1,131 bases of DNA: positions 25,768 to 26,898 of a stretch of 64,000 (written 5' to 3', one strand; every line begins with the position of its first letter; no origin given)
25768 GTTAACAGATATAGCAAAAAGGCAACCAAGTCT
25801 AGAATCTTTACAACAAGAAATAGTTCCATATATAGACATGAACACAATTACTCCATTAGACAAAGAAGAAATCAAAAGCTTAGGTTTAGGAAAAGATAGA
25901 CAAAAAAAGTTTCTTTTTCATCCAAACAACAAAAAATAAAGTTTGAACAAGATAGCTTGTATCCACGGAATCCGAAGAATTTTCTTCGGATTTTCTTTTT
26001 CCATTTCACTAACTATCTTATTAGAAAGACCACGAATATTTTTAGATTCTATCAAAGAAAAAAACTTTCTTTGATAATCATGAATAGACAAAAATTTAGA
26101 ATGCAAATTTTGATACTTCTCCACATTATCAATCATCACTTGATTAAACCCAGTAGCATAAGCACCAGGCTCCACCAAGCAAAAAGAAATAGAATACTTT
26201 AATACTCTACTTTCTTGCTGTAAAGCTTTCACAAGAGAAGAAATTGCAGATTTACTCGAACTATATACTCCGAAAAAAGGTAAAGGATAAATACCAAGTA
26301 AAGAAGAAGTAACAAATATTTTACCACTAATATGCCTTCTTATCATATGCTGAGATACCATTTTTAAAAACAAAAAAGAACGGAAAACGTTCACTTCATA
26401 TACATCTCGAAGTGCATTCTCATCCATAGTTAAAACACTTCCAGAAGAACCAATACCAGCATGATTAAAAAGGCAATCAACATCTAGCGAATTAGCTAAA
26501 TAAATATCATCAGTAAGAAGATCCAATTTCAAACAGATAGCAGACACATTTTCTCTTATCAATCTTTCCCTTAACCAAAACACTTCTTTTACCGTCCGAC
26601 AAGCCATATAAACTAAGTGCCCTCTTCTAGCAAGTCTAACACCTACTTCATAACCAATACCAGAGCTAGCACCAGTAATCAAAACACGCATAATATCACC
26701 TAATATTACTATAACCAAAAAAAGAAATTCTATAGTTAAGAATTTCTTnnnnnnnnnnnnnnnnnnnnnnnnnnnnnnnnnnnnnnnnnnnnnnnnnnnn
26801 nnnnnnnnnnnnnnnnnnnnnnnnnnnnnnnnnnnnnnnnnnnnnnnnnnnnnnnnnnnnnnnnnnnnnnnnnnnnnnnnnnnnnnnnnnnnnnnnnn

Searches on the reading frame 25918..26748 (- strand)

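Call 43: search_protein_families(library=pfam, proteins=[window:25918-26748:-], max_evalue=0.001)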
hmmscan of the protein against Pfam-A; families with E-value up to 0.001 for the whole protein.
window:25918-26748:- (276 aa): 3 families
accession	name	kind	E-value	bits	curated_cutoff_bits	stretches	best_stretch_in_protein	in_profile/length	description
PF00106.31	adh_short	-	1.9e-29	103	26.6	1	22-204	3-189/195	short chain dehydrogenase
PF13561.12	adh_short_C2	-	4.9e-12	46.4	27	1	26-210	1-189/236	Enoyl-(Acyl carrier protein) reductase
PF08643.16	DUF1776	-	0.00034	20.6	25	0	102-258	105-272/294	Fungal family of unknown function (DUF1776)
